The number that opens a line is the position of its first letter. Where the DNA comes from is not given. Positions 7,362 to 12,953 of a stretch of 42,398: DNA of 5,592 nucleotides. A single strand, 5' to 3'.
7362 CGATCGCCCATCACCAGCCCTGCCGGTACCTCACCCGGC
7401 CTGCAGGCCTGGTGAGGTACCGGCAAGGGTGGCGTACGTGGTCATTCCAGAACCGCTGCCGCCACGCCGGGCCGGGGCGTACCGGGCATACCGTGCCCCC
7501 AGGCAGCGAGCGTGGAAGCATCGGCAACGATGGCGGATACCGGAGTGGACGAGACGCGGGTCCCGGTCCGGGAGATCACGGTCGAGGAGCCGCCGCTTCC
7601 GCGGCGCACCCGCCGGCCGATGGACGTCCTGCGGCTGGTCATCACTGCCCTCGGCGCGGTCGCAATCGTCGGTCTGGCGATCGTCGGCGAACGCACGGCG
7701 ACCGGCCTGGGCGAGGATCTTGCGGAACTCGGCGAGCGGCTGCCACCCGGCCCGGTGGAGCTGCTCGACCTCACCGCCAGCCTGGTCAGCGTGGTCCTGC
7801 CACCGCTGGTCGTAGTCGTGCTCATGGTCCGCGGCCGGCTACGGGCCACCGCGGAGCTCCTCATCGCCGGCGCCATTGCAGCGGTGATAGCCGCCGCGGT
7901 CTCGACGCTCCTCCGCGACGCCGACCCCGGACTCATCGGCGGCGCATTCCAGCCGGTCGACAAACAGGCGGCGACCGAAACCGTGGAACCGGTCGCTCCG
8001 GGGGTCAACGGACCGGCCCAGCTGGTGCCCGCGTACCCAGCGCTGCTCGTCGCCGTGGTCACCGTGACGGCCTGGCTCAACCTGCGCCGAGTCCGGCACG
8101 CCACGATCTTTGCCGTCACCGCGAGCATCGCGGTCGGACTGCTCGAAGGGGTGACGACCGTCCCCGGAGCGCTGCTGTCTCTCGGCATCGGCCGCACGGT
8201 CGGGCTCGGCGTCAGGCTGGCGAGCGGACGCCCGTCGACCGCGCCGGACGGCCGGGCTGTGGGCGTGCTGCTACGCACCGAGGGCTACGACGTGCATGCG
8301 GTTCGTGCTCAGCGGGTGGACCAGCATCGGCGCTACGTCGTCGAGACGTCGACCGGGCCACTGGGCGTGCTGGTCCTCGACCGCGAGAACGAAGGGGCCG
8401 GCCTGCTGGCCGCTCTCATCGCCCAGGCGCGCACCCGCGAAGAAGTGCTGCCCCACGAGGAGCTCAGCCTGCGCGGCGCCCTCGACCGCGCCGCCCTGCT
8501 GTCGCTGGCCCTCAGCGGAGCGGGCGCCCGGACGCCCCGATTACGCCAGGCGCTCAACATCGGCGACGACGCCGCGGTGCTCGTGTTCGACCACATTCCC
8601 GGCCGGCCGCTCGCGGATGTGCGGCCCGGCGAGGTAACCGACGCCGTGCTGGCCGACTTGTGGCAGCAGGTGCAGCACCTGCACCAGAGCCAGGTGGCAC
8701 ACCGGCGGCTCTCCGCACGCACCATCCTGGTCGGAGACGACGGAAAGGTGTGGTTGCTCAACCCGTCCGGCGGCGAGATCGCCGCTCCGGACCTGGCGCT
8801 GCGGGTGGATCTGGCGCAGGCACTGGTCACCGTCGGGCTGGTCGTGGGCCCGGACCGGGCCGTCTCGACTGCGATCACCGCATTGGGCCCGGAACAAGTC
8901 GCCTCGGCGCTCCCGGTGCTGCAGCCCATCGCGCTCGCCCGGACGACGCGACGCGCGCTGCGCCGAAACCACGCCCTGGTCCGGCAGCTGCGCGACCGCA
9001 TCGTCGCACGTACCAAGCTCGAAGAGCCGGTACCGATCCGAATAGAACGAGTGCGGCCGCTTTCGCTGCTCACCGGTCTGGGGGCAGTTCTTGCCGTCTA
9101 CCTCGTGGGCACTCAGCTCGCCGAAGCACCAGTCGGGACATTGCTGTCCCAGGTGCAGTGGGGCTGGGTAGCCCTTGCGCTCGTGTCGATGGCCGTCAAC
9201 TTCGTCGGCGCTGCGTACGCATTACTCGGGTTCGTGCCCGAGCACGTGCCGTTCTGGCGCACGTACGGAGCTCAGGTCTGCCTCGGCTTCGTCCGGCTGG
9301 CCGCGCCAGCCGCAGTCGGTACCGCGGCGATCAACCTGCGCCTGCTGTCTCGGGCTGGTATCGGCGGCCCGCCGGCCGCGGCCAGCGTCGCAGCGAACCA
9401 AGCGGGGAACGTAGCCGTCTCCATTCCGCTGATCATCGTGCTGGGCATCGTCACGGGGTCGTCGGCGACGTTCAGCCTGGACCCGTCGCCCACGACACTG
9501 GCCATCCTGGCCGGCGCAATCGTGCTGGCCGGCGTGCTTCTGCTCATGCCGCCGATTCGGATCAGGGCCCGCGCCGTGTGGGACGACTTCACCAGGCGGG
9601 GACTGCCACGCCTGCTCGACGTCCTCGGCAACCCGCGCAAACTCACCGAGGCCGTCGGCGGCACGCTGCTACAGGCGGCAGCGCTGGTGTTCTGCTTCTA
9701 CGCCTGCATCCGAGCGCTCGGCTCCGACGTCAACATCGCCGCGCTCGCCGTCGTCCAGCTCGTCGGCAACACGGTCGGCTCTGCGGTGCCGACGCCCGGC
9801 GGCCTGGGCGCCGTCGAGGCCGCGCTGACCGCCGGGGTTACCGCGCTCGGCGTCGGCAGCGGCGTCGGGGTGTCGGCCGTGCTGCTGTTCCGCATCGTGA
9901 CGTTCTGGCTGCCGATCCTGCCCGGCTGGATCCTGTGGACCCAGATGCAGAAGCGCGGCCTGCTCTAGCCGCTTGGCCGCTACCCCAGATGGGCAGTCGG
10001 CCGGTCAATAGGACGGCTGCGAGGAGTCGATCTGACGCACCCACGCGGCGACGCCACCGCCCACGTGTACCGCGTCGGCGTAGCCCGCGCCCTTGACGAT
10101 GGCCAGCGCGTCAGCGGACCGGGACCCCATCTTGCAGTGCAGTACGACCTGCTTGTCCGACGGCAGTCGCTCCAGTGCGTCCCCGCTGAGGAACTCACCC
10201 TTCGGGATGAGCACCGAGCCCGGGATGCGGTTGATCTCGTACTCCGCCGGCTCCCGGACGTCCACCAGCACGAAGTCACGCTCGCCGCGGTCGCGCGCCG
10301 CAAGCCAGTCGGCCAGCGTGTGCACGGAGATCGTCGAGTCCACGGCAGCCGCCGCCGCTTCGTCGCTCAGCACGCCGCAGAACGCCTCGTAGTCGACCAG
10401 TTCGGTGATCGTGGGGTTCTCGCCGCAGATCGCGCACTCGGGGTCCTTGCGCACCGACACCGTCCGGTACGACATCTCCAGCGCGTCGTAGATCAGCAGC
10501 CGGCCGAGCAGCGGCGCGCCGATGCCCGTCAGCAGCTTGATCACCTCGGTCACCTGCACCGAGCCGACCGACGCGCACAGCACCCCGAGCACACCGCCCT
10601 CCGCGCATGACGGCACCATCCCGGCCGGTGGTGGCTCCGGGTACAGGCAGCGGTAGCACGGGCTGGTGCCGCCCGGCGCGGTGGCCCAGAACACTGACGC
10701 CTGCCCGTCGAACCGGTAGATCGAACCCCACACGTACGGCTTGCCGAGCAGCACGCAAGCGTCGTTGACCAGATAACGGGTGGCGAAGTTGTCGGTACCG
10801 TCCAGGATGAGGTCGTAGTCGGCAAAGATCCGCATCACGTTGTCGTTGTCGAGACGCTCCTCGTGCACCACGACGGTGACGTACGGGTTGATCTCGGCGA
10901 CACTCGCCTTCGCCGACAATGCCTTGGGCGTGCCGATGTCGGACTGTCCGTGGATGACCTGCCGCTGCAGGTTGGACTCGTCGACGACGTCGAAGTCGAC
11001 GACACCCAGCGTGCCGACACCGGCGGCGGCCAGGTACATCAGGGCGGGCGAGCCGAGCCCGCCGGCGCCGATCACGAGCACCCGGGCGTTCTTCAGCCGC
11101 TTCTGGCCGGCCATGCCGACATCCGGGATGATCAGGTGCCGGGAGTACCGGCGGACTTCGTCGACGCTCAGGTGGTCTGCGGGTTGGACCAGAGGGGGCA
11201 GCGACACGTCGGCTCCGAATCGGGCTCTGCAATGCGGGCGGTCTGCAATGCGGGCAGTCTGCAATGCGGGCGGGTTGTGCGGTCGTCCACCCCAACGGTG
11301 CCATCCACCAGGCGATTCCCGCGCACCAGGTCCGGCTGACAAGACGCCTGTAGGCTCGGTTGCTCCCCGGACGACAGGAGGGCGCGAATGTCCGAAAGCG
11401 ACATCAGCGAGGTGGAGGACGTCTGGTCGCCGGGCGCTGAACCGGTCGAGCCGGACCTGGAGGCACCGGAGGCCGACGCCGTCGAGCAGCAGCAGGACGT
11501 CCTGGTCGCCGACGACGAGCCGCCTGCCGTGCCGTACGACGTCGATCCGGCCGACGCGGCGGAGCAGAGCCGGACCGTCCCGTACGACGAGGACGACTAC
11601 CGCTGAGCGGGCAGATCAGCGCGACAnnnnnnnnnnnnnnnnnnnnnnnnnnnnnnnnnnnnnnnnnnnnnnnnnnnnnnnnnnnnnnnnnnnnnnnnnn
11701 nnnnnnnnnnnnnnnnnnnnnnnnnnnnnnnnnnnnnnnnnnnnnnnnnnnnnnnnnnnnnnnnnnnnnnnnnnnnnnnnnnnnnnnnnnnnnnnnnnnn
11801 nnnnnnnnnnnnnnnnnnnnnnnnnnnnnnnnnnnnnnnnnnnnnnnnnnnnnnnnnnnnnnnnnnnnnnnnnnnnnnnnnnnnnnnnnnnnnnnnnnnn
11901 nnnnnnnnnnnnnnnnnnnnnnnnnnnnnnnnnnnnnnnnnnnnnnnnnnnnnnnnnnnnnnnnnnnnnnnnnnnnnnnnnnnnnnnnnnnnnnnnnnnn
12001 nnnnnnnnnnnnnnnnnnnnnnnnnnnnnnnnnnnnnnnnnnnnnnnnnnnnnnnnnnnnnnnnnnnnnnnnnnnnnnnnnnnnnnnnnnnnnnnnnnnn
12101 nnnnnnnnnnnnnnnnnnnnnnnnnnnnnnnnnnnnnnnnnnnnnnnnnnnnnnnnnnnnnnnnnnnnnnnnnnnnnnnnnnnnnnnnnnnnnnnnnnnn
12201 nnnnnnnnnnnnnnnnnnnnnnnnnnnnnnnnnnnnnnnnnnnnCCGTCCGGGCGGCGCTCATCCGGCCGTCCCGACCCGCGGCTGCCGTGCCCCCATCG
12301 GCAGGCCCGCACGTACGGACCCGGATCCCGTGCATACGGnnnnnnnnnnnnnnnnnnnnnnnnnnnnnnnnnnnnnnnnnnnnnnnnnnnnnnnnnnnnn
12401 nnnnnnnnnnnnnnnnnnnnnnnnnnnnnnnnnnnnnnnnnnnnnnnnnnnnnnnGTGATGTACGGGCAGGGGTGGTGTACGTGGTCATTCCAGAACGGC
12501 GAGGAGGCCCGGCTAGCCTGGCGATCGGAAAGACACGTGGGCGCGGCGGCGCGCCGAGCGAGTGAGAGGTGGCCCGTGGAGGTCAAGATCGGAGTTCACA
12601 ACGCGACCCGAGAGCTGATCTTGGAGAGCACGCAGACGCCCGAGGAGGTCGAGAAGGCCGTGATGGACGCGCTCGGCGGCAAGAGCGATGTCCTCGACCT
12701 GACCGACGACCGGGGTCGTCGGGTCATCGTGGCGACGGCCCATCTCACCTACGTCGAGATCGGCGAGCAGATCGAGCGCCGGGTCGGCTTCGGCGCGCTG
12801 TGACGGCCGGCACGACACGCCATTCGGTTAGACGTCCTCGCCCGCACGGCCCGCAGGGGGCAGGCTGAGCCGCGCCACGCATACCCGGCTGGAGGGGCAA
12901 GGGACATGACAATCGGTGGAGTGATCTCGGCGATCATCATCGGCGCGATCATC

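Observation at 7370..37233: Dispersed ~80-90 nt palindromic repeat family: six intergenic copies plus a relic in 42 kb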

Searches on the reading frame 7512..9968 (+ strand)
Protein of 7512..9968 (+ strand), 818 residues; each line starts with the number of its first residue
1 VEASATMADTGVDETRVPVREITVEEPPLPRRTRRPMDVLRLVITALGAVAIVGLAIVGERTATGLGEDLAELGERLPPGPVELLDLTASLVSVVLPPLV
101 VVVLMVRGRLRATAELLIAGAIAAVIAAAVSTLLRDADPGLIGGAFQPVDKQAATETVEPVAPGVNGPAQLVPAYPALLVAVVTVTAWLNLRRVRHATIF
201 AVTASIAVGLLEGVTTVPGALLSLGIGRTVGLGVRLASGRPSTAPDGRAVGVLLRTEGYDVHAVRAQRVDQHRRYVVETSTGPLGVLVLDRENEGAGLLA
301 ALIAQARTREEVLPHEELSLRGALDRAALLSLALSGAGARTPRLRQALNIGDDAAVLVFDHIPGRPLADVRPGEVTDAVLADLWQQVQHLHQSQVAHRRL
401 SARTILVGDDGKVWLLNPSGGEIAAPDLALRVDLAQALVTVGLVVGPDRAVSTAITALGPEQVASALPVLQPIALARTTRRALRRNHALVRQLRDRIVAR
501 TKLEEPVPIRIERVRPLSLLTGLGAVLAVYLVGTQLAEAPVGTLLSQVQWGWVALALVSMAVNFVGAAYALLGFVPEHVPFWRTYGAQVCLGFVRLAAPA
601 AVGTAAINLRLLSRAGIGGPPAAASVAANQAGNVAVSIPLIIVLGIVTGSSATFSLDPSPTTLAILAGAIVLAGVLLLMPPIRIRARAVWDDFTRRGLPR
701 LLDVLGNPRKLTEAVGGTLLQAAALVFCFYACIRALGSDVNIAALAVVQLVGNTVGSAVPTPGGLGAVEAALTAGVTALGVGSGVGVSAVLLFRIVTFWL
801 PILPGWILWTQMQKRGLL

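Call 7: search_protein_families(library=pfam, proteins=[window:7512-9968:+])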
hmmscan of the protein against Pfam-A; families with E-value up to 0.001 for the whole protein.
window:7512-9968:+ (818 aa): 1 family
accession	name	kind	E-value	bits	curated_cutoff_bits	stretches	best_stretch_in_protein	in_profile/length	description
PF03706.18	LPG_synthase_TM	-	4.6e-31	108.8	33.4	1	525-805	8-302/302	Lysylphosphatidylglycerol synthase TM region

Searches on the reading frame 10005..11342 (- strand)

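Call 7: search_protein_families(library=pfam, proteins=[window:10005-11342:-])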
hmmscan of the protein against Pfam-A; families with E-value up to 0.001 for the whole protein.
window:10005-11342:- (445 aa): 2 families
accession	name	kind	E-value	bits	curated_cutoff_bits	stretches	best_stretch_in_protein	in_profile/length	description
PF00899.27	ThiF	-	4.3e-84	281.8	28.1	1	66-303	1-236/238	ThiF family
PF00581.25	Rhodanese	-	4.4e-15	56.4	22.2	1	344-436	2-101/102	Rhodanese-like domain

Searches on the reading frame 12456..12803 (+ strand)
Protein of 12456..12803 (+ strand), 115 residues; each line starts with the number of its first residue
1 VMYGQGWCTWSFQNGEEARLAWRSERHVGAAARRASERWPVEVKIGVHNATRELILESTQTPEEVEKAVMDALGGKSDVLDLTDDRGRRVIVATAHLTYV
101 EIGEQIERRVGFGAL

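Call 7: search_protein_families(library=pfam, proteins=[window:12456-12803:+])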
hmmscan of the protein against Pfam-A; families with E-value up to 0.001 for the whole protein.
window:12456-12803:+ (115 aa): 1 family
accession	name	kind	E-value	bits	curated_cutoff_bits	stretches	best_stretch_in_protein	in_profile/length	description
PF11305.13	DUF3107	-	1.9e-27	95.8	27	1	41-113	1-73/73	Protein of unknown function (DUF3107)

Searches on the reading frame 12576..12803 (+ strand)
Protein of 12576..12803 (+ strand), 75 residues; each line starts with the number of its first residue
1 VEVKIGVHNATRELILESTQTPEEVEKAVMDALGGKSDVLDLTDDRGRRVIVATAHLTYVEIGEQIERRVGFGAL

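Call 28: find_encoding_contigs(protein=window:12576-12803:+, flank=10000, max_places=8)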
Protein window:12576-12803:+ (75 aa): no gene with exactly this product is on record in the collection.

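Call 31: find_encoding_contigs(protein=window:12576-12800:+, flank=10000, max_places=8)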
Protein seq(75 aa) (75 aa): no gene with exactly this product is on record in the collection.
